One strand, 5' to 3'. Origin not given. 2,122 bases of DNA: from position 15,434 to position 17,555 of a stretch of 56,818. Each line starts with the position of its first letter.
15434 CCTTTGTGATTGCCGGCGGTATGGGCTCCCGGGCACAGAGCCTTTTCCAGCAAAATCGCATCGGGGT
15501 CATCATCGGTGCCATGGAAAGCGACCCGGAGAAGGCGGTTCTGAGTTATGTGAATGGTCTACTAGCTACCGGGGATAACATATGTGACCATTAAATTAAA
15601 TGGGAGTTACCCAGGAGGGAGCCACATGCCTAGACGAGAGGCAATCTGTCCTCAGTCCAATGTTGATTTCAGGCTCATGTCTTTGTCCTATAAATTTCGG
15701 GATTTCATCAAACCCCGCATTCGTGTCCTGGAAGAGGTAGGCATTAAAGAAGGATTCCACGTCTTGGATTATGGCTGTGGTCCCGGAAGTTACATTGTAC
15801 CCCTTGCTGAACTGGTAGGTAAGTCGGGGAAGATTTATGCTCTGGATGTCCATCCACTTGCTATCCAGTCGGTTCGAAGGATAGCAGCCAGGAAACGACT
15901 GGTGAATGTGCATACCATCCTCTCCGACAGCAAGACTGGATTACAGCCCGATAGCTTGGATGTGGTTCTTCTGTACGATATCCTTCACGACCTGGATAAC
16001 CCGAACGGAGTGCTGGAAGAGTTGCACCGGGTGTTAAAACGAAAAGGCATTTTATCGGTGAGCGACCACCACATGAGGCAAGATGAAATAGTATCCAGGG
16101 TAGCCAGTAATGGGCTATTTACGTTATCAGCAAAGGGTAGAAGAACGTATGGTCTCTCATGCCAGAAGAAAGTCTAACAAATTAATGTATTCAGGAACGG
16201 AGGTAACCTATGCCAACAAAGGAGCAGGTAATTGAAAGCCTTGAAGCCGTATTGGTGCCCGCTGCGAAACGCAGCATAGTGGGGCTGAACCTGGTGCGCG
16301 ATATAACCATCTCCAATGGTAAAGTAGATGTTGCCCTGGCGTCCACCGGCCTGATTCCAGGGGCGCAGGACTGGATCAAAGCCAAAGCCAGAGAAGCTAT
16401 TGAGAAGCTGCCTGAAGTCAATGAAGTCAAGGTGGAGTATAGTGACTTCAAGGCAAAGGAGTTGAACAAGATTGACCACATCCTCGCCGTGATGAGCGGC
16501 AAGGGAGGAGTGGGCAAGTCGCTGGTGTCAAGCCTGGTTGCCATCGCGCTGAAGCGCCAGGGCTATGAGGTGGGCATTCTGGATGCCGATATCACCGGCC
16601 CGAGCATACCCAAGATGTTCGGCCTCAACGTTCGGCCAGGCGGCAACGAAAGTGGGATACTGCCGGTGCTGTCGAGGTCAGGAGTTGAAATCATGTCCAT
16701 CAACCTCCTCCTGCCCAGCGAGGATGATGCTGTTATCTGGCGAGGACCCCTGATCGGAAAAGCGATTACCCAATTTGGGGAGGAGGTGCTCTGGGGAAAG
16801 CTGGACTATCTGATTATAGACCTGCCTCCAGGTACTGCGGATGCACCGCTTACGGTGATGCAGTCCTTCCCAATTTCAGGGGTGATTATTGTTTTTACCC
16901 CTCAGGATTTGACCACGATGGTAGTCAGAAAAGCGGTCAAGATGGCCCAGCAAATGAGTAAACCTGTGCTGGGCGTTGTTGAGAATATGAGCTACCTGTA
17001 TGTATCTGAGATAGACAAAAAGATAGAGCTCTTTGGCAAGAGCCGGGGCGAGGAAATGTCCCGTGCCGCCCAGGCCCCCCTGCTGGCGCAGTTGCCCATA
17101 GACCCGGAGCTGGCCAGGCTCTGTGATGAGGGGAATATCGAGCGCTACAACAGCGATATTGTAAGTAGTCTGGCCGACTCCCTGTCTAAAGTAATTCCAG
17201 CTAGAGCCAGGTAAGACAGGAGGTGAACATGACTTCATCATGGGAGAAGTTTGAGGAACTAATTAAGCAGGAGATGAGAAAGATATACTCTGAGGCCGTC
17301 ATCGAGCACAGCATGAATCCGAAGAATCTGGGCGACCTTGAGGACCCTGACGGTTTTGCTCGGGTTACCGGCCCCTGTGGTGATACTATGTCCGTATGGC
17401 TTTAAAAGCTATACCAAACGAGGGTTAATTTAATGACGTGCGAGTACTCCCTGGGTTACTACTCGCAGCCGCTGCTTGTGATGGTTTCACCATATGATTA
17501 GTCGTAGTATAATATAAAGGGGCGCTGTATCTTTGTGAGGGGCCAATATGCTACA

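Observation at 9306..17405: A 17-gene Fur-linked operon of NifX-like, ferredoxin-MinD, Mrp, DUF134, DUF364 and DUF5320 proteins: candidate uncharacterised metallocofactor assembly system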

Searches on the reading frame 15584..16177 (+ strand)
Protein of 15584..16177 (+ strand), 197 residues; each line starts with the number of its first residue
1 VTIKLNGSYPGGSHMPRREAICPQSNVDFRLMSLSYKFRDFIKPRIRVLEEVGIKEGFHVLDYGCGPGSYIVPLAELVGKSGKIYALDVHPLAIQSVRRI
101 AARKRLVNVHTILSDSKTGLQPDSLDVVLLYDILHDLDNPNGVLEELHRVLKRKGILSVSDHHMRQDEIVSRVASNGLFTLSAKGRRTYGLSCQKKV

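Call 4: search_protein_families(library=pfam, max_evalue=0.01, proteins=[window:15584-16177:+])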
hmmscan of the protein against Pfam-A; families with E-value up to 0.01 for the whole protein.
window:15584-16177:+ (197 aa): 15 families
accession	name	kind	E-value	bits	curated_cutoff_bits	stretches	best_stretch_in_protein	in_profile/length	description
PF13847.12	Methyltransf_31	-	4.2e-21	75.6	27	1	54-166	1-115/145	Methyltransferase domain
PF08241.18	Methyltransf_11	-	2.4e-15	57.4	21.2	1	61-158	1-94/95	Methyltransferase domain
PF13649.12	Methyltransf_25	-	1.3e-14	55.1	27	1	60-155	1-97/97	Methyltransferase domain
PF08242.18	Methyltransf_12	-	3.2e-13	50.7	30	1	61-157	1-98/98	Methyltransferase domain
PF01209.24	Ubie_methyltran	-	8.3e-09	35.6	20.1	1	38-160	31-152/233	ubiE/COQ5 methyltransferase family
PF13489.12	Methyltransf_23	-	9.2e-09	35.7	27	1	47-163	15-120/164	Methyltransferase domain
PF01135.25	PCMT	-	6.2e-07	29.8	20.3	1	48-157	65-169/210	Protein-L-isoaspartate(D-aspartate) O-methyltransferase (PCMT)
PF07021.18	MetW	-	2.7e-06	27.6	21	1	54-158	11-108/193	Methionine biosynthesis protein MetW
PF06325.19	PrmA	-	5.1e-06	26.6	22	1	47-179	153-278/296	Ribosomal protein L11 methyltransferase (PrmA)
PF01269.23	Fibrillarin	-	9.9e-06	25.3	27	1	48-121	63-134/227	Fibrillarin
PF05175.20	MTS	-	1.1e-05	25.6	23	1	57-131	32-105/170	Methyltransferase small domain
PF01728.25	FtsJ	-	3e-05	24.5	24.1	1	48-94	12-58/181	FtsJ-like methyltransferase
PF02475.24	TRM5-TYW2_MTfase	-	0.00026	21.4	28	1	42-169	24-143/164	TRM5/TYW2 methyltransferase domain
PF01189.24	Methyltr_RsmB-F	-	0.00036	20.7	27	1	55-118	7-70/199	16S rRNA methyltransferase RsmB/F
PF02390.23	Methyltransf_4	-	0.00098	19.1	24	0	60-119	5-63/173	Putative methyltransferase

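Call 52: search_protein_families(library=ncbifam, max_evalue=0.001, proteins=[window:15626-16177:+])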
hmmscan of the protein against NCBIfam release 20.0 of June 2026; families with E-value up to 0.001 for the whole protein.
window:15626-16177:+ (183 aa): 37 families (the best 25 are shown)
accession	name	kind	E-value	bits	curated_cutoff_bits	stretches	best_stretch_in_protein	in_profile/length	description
NF045667.1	MTase_DVU1556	equivalog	1.3e-12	47.7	155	1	33-155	13-129/213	DVU_1556 family methyltransferase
NF008823.0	PRK11873.1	subfamily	3.4e-12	46.4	263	1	39-150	74-186/272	arsenite methyltransferase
NF047649.1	MTase_UXPK_star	exception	2.1e-11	43.4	460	1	40-148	75-184/283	methyltransferase/UXPK-star double selenoprotein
NF041536.1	ArsM_DUF2284_UU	exception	1.7e-10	39.8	575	1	40-153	74-188/459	arsenite methyltransferase/DUF2284 domain selenoprotein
NF041537.1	ArsM_AhpD_UU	exception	1.2e-09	37.4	510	1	40-150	74-185/345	arsenite methyltransferase/AhpD domain selenoprotein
NF001243.0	PRK00216.1-4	equivalog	1.4e-09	37.7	235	1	23-143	28-149/237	demethylmenaquinone methyltransferase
TIGR02752.1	MenG_heptapren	equivalog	2.2e-09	37.2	419.85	1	21-144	24-148/231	demethylmenaquinone methyltransferase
NF043040.1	corrin_prot_MT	hypoth_equivalog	7.4e-09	35.4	180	1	34-159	34-160/216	corrinoid protein-associated methyltransferase CpaM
TIGR04364.1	methyltran_FxLD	equivalog_domain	1.9e-08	33.8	320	1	33-112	73-152/394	methyltransferase, FxLD system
NF001556.0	PRK00377.1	equivalog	4.4e-08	33.2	238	1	33-94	29-92/198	cobalt-precorrin-6Y C(15)-methyltransferase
NF001244.0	PRK00216.1-5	equivalog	5e-08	32.5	216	1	34-159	40-167/236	bifunctional demethylmenaquinone methyltransferase/2-methoxy-6-polyprenyl-1,4-benzoquinol methylase UbiE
NF038261.1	rhodoquin_RquA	equivalog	5.2e-08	32.9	175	1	40-151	47-159/218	rhodoquinone biosynthesis methyltransferase RquA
TIGR02072.1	BioC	equivalog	6.2e-08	32.7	184.95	1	43-147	35-134/244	malonyl-ACP O-methyltransferase BioC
TIGR02469.1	CbiT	equivalog_domain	8.1e-08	32.6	78.3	1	31-103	8-79/124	precorrin-6Y C5,15-methyltransferase (decarboxylating) subunit CbiT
NF011494.0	PRK14902.1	equivalog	1.9e-07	30.3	319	1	37-105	245-313/444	16S rRNA (cytosine(967)-C(5))-methyltransferase RsmB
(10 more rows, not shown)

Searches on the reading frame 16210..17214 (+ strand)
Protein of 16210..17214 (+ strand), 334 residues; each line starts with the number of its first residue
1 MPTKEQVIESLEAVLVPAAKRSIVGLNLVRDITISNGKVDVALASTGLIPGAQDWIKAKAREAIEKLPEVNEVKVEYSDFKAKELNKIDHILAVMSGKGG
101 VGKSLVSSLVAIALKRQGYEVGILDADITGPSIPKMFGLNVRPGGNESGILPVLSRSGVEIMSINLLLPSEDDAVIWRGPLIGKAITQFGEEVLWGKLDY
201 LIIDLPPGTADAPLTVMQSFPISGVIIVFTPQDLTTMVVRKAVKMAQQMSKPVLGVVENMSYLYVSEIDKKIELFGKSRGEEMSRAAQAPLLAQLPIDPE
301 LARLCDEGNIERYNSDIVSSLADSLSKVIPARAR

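Call 4: search_protein_families(library=pfam, max_evalue=0.01, proteins=[window:16210-17214:+])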
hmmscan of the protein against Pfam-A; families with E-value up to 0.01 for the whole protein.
window:16210-17214:+ (334 aa): 7 families
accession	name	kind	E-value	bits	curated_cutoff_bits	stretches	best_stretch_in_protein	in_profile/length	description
PF10609.15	ParA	-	2.8e-87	292.7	27.1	1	88-311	2-228/246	NUBPL iron-transfer P-loop NTPase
PF01883.24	FeS_assembly_P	-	1e-10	42.2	23.5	1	4-75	1-73/73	Iron-sulfur cluster assembly protein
PF01656.29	CbiA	-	1.7e-09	38.2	25.4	1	92-258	1-110/125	CobQ/CobB/MinD/ParA nucleotide binding domain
PF13614.12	AAA_31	-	5e-05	23.8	27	1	91-130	3-42/177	AAA domain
PF09140.17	MipZ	-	0.00017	21.4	20.7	1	90-137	1-48/262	ATPase MipZ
PF02374.21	ArsA_ATPase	-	0.00017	21.3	24.3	1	94-127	5-38/305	Anion-transporting ATPase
PF22365.1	PfNDH2_hel_ins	-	0.0074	16.6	27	0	54-89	18-53/65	PfNDH2 helical insertion domain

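Call 36: search_protein_families(library=ncbifam, max_evalue=0.001, proteins=[window:16210-17214:+])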
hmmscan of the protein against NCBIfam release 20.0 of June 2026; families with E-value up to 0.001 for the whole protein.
window:16210-17214:+ (334 aa): 19 families
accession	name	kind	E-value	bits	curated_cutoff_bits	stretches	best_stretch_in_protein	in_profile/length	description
NF041136.1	MrpORP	equivalog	1.8e-91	307.1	450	1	85-329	1-245/365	iron-sulfur cluster carrier protein MrpORP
NF008669.0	PRK11670.1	equivalog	2e-63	214.5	348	1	4-309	14-327/369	iron-sulfur cluster carrier protein ApbC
TIGR01969.1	minD_arch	subfamily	3.3e-12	46.1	201.75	1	91-133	2-44/251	cell division ATPase MinD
TIGR01007.1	eps_fam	subfamily_domain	4.2e-11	42.8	108.05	1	90-140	18-68/204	polysaccharide biosynthesis tyrosine autokinase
NF047398.1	AAA_KGGVGR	domain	1.8e-09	38.2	90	1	91-159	4-70/190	KGGVGR-motif variant AAA ATPase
TIGR03815.1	CpaE_hom_Actino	equivalog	2.8e-08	33.3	154.45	1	67-310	89-320/340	septum site-determining protein Ssd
TIGR01968.1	minD_bact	equivalog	6.2e-08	32.3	212.9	1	90-138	2-50/261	septum site-determining protein MinD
NF041546.1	ParA_partition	equivalog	9.2e-08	31.9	180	1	91-128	1-38/203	ParA family partition ATPase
TIGR03018.1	pepcterm_TyrKin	hypoth_equivalog_domain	1.1e-06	28.1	230.65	1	77-257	25-205/207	XrtA-associated tyrosine autokinase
NF040564.1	SCO2523_fam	equivalog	0.00039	19.8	200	1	94-174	5-86/305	SCO2523 family variant P-loop protein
TIGR04291.1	arsen_driv_ArsA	equivalog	0.00039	19.2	650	1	81-127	311-357/565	arsenical pump-driving ATPase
TIGR02945.1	SUF_assoc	equivalog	0.0004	20.7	143.4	1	4-76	3-76/99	SUF system Fe-S cluster assembly protein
TIGR03029.1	EpsG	equivalog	0.00049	19.3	313.8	1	89-160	103-170/274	chain length determinant protein tyrosine kinase EpsG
NF041417.1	ArsA_halo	exception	0.00073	18.4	800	0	94-139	16-60/617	arsenical pump-driving ATPase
TIGR03371.1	cellulose_yhjQ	equivalog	0.00074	19.1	157.85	0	91-129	3-41/246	cellulose biosynthesis protein BcsQ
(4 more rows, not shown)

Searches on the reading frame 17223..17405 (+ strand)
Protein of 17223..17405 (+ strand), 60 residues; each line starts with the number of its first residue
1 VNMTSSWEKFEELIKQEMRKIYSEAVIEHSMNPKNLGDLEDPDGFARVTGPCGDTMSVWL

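Call 4: search_protein_families(library=pfam, max_evalue=0.01, proteins=[window:17223-17405:+])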
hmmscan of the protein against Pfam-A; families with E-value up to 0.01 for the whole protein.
window:17223-17405:+ (60 aa): 1 family
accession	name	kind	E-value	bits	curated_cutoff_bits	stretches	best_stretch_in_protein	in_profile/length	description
PF01592.21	NifU_N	-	0.00029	21.4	22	1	22-58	2-40/127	NifU-like N terminal domain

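Call 36: search_protein_families(library=ncbifam, max_evalue=0.001, proteins=[window:17223-17405:+])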
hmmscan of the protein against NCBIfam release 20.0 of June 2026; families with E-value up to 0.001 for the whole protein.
window:17223-17405:+ (60 aa): 2 families
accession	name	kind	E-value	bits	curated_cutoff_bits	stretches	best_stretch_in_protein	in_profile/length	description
TIGR03419.1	NifU_clost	equivalog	4.6e-09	36.7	187.9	1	22-60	1-40/121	Fe-S cluster assembly scaffold protein NifU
TIGR01994.1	SUF_scaf_2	equivalog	0.00046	20.2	92.5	1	19-58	2-42/137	Fe-S cluster assembly sulfur transfer protein SufU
